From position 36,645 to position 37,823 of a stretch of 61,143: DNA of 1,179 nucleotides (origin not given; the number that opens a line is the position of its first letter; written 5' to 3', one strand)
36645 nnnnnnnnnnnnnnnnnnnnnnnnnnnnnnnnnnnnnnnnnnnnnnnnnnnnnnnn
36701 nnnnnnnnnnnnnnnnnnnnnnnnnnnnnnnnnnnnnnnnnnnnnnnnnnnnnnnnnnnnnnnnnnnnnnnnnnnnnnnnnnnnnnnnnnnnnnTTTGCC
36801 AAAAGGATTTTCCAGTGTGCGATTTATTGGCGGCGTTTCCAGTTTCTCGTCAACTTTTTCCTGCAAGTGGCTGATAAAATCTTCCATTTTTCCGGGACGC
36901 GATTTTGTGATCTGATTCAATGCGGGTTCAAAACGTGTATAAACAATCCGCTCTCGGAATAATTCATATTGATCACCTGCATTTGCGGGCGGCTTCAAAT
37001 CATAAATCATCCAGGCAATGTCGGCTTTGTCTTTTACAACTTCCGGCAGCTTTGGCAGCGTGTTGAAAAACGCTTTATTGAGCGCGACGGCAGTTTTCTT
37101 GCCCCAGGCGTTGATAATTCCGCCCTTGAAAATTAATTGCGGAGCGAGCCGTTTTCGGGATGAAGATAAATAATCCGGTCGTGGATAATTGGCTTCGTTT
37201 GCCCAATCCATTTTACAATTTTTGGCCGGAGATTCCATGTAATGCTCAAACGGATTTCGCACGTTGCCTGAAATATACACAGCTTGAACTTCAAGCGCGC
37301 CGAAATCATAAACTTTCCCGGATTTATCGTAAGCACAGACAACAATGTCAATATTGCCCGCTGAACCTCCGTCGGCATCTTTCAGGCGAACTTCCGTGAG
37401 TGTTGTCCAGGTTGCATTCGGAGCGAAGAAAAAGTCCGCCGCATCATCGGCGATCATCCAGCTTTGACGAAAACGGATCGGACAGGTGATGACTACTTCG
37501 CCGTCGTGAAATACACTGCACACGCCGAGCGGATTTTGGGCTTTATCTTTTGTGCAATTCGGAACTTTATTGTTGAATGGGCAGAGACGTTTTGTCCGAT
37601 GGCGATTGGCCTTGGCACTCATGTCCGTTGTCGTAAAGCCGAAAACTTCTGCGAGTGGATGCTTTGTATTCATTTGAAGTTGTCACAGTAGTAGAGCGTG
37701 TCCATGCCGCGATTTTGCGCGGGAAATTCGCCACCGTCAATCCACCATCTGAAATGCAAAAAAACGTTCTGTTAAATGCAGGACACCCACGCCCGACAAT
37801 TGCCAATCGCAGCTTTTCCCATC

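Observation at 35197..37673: Four-gene, translationally coupled R-M-like cassette with two uncharacterised rider genes, wedged between rhomboid and purB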

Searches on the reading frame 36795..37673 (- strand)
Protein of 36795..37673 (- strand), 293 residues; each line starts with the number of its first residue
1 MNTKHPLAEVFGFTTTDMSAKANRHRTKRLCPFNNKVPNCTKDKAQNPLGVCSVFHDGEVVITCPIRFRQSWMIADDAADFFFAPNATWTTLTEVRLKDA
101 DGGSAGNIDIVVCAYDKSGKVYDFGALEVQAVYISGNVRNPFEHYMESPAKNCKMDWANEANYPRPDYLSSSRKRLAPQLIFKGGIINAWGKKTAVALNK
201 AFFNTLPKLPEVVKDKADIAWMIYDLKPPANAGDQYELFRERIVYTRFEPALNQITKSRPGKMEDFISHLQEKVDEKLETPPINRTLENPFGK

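Call 4: search_protein_families(library=pfam, proteins=[window:36795-37673:-], max_evalue=1)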
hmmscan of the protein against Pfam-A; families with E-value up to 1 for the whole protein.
window:36795-37673:- (293 aa): 2 families
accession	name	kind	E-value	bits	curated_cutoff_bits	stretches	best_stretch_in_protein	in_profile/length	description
PF12183.14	NotI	-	1.6e-60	204.8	22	1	20-238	5-238/238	Restriction endonuclease NotI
PF00352.27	TBP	-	0.2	12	22.9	0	45-63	45-63/85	Transcription factor TFIID (or TATA-binding protein, TBP)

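Call 5: search_protein_families(library=padloc, proteins=[window:36795-37673:-], max_evalue=1)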
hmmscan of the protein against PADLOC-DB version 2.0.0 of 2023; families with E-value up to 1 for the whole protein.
window:36795-37673:- (293 aa): 1 family
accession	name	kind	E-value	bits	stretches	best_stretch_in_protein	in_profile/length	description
PDLC03465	REase_II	-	6.8e-09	33.5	2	1-68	1-68/301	Type II restriction enzyme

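Call 6: search_protein_families(library=ncbifam, proteins=[window:36795-37673:-], max_evalue=1)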
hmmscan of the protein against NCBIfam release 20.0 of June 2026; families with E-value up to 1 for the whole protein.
window:36795-37673:- (293 aa): 0 families

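Call 7: search_protein_families(library=phrogs, proteins=[window:36795-37673:-], max_evalue=1)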
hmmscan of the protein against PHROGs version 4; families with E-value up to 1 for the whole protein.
window:36795-37673:- (293 aa): 2 families
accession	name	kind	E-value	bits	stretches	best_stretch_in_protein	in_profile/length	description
phrog_15147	-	unknown function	1.6e-07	31.8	2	1-68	1-68/301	-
phrog_376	-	tail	0.17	11.3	1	200-280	269-344/712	tail protein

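Call 27: find_homologous_proteins(query=window:36795-37673:-, max_evalue=0.001)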
Query window:36795-37673:- (293 aa): 6316 proteins with E <= 0.001 among 6642 candidates; the best 120 are listed.
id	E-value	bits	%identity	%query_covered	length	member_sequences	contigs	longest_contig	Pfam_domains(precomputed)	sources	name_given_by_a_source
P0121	2.3e-177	607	88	99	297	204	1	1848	PF12183.14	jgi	jgi:hypothetical protein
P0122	1.5e-174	597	87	100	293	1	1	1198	PF12183.14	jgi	jgi:hypothetical protein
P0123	9.4e-173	592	86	99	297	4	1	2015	PF12183.14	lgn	-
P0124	1.3e-172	591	86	99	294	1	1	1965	PF12183.14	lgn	-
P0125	1.4e-171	588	86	99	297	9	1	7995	PF12183.14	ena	-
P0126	2.1e-171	587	87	98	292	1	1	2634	PF12183.14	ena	-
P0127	2.4e-171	587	87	99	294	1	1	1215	PF12183.14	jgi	jgi:hypothetical protein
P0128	6.0e-171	586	85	100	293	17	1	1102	PF12183.14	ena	-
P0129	2.1e-169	581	86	99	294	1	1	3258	PF12183.14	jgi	jgi:Restriction endonuclease NotI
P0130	1.0e-168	578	84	99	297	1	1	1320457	PF12183.14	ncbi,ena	-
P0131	1.1e-168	578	85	99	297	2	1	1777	PF12183.14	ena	-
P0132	1.2e-168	578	86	99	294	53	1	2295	PF12183.14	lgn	-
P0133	1.2e-168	578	86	99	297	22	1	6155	PF12183.14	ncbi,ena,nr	ncbi:MAG: NotI family restriction endonuclease [Verrucomicrobia bacterium]|nr:NotI family restrictio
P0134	1.3e-168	578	85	98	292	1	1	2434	PF12183.14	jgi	jgi:hypothetical protein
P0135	1.4e-168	578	85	98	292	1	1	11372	PF12183.14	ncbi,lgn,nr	ncbi:MAG TPA: NotI family restriction endonuclease [Verrucomicrobiae bacterium]|nr:NotI family restr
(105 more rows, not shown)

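Call 29: find_related_loci(query=A3, collection=metagenome_contigs, flank=5000)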
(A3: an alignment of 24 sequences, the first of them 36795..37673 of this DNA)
Query A3 (293 aa) in metagenome_contigs; peptide patterns used: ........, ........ (x = any residue, [..] = any of these).
600 stretches matched a pattern (row limit reached: there are more); 591 encode a relative of the query (tblastn E <= 1e-3); the best 80 are kept; 80 distinct loci.
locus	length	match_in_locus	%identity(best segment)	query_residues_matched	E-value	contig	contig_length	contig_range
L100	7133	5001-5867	92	5-293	0e+0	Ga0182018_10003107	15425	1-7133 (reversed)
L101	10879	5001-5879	88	1-293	0e+0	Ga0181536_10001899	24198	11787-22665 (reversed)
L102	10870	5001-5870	90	4-293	1e-180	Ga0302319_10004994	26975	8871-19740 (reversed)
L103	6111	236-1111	89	2-293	0e+0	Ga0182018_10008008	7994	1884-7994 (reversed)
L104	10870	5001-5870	88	4-293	8e-180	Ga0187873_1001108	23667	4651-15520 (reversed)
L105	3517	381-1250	89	4-293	0e+0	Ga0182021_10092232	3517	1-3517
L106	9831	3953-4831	86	1-293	7e-179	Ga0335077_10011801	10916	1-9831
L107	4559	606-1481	88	1-292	0e+0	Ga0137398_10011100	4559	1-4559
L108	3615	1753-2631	86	1-293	0e+0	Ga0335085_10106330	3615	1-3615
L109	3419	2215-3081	87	5-293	0e+0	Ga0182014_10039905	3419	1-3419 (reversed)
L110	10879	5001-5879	84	1-293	1e-174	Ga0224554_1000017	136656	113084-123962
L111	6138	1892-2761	86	4-293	4e-174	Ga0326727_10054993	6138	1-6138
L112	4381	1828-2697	82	4-293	9e-177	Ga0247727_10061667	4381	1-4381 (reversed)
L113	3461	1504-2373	84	4-293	1e-177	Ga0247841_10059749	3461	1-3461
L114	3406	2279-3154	83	2-293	3e-177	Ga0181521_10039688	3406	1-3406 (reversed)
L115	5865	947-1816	83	4-293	2e-170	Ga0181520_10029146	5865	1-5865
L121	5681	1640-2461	83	5-278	9e-156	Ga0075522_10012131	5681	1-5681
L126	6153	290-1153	77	1-285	5e-148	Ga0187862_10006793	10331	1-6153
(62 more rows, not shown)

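Call 52: search_solved_structures(query=window:36795-37673:-, max_evalue=0.01, show_alignments=1)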
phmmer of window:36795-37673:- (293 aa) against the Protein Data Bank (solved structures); distinct sequences matched with E-value up to 0.01: 0.

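Call 55: search_solved_structures(query=A3, max_evalue=1, show_alignments=1)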
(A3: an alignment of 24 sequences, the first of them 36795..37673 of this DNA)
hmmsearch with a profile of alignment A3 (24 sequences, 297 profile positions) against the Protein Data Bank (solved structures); distinct sequences matched with E-value up to 1: 0.

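Call 65: predict_structure(alignment_id=A3)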
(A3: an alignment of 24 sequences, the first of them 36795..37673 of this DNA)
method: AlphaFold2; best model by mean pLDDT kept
length: 293 residues; sequences in the alignment: 24
mean_pLDDT: 62.8   pTM: 0.60
mean pLDDT of the five models: 62.8, 59.4, 58.9, 58.8, 54.5
residues with pLDDT >= 90: 31; 70-90: 94; 50-70: 81; < 50: 87
segments of 3 or more residues with pLDDT < 50: 1-13, 27-70, 132-140, 163-174
pLDDT, mean of each block of 10 residues (from residue 1): 34 52 42 29 31 30 33 78 85 64 66 71 78 43 54 57 42 54 75 85 82 95 79 68 93 81 86 81 57 46
secondary structure, 60 per line:
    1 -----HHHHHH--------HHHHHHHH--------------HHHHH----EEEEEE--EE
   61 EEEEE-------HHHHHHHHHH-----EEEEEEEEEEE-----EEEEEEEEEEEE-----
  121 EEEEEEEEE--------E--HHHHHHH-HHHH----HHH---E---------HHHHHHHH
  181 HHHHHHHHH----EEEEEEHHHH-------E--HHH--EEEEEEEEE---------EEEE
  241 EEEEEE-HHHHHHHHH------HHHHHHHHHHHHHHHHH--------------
elements in order: H6-11 H20-27 H42-46 E51-56 E59-65 H73-82 E88-98 E104-115 E121-129 H141-147 H149-152 H173-189 E194-199 H200-203 E219-227 E237-246 H248-256 H263-279

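Call 69: fold_search(model_id=the predicted structure, library=pdb)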
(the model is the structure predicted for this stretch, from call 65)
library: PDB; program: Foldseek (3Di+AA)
matches with E <= 10: 365; with E <= 0.001: 1
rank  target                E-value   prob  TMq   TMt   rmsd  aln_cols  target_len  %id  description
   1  3bvq_B                4.5e-05  1.00  0.41  0.35  12.3       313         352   10  Crystal Structure of Apo NotI Restriction Endonuclease (released 2008-01-22)
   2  8xll_I                5.6e-02  0.08  0.10  0.12  21.6       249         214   11  Structure of the native 2-oxoglutarate dehydrogenase complex (OGDHC) in the adult cortex and hippocampus (released 2025-02-05)
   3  8xll_L                6.8e-02  0.08  0.11  0.14  19.1       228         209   10  Structure of the native 2-oxoglutarate dehydrogenase complex (OGDHC) in the adult cortex and hippocampus (released 2025-02-05)
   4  9a4v_B                6.8e-02  0.04  0.10  0.08  27.2       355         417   13  Integrative model of PT1-ODO2 by crosslinking MS and deep learning (released 2024-09-18)
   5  8em1_B                7.2e-02  0.35  0.24  0.16  16.5       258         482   13  Type IIS Restriction Endonuclease PaqCI, DNA Unbound (released 2023-03-22)
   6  8p5x_A                9.3e-02  0.06  0.10  0.04  18.3       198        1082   12  Single particle cryo-EM structure of the complex between Corynebacterium glutamicum homohexameric 2-oxoglutarate dehyd (released 2023-08-16)
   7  8xll_G                9.9e-02  0.08  0.11  0.13  19.7       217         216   12  Structure of the native 2-oxoglutarate dehydrogenase complex (OGDHC) in the adult cortex and hippocampus (released 2025-02-05)
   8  8x02_A                1.0e-01  0.05  0.10  0.12  22.0       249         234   11  E2 core of 2-oxoglutarate dehydrogenase complex (released 2024-10-30)
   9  7xe4_F                1.2e-01  0.08  0.10  0.03  20.9       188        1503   13  structure of a membrane-bound glycosyltransferase (released 2023-03-29)
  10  9wzs_A                1.3e-01  0.12  0.10  0.03  17.1       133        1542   12  Cryo-EM structure of Fks2 in complex with enfumafungin (released 2026-02-18)
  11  7uol_D                1.3e-01  0.05  0.10  0.11  21.8       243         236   11  Endogenous dihydrolipoamide succinyltransferase (E2) core of 2-oxoglutarate dehydrogenase complex from bovine kidney (released 2022-11-30)
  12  1c4t_A                1.4e-01  0.08  0.15  0.17  17.7       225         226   11  CATALYTIC DOMAIN FROM TRIMERIC DIHYDROLIPOAMIDE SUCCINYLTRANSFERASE (released 2000-02-18)
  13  8xll_B                1.4e-01  0.07  0.12  0.14  18.6       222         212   13  Structure of the native 2-oxoglutarate dehydrogenase complex (OGDHC) in the adult cortex and hippocampus (released 2025-02-05)
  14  1c4t_C                1.5e-01  0.09  0.15  0.18  17.7       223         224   11  CATALYTIC DOMAIN FROM TRIMERIC DIHYDROLIPOAMIDE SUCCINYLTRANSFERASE (released 2000-02-18)
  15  5da9_B                1.5e-01  0.08  0.13  0.10  19.7       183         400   16  ATP-gamma-S bound Rad50 from Chaetomium thermophilum in complex with the Rad50-binding domain of Mre11 (released 2016-03-02)
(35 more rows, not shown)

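Call 80: search_protein_families(library=padloc, proteins=[L115:2788-3009:+, L111:3736-3975:+, L121:4243-4908:+, L126:2520-3395:+], max_evalue=0.01)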
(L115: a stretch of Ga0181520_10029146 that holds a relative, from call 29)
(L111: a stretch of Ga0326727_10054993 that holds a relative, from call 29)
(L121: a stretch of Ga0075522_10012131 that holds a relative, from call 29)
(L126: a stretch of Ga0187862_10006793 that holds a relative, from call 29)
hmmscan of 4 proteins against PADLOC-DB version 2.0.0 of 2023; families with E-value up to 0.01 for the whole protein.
L115:2788-3009:+ (74 aa): 5 families
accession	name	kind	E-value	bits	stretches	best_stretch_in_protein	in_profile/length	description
PDLC03609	REase_MTase_IIG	-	3.5e-08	29.7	1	38-71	1030-1063/1066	Type IIG restriction enzyme-methyltransferase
PDLC03604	REase_MTase_IIG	-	2.2e-07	27.3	1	7-66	942-1001/1011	Type IIG restriction enzyme-methyltransferase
PDLC03612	REase_MTase_IIG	-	8.9e-07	25.4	1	17-71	1195-1245/1247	Type IIG restriction enzyme-methyltransferase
PDLC03596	REase_MTase_IIG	-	0.00012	18.2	1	34-72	1107-1145/1148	Type IIG restriction enzyme-methyltransferase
PDLC03313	MTase_II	-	0.0016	15.1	1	25-71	515-561/563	Type II methyltransferase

L111:3736-3975:+ (80 aa): 0 families

L121:4243-4908:+ (222 aa): 0 families

L126:2520-3395:+ (292 aa): 58 families (the best 25 are shown)
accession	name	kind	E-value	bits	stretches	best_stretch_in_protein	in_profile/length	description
PDLC03354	MTase_II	-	3.8e-17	60.4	1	2-58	331-387/425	Type II methyltransferase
PDLC03371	MTase_II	-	7.7e-15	53.1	1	1-55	200-254/260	Type II methyltransferase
PDLC03339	MTase_II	-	6.6e-14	49.5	1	4-65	222-283/399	Type II methyltransferase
PDLC03353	MTase_II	-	1.1e-13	49.3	1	4-55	201-252/260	Type II methyltransferase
PDLC03633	MTase_III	-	9.1e-13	45.7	1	3-54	303-354/616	Type III methyltransferase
PDLC03387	MTase_II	-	2.2e-12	44.7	1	2-55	224-277/289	Type II methyltransferase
PDLC03216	MTase_II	-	3.2e-12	44.1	1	4-56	206-258/364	Type II methyltransferase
PDLC03300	MTase_II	-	3.9e-12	43.8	1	2-64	225-287/302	Type II methyltransferase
PDLC03738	oMTase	-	7.2e-12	42.7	1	4-55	216-267/376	orphan methyltransferase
PDLC03299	MTase_II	-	1.9e-11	42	1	3-57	207-263/296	Type II methyltransferase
PDLC03632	MTase_III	-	3.6e-11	39.9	1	2-64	479-537/983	Type III methyltransferase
PDLC03238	MTase_II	-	2.5e-10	38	1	4-57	316-367/428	Type II methyltransferase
PDLC03228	MTase_II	-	6.9e-10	37.1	1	2-54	154-206/227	Type II methyltransferase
PDLC03350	MTase_II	-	1.3e-09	35.9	1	4-56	246-298/312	Type II methyltransferase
PDLC03265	MTase_II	-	4e-09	34.4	1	4-55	279-330/333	Type II methyltransferase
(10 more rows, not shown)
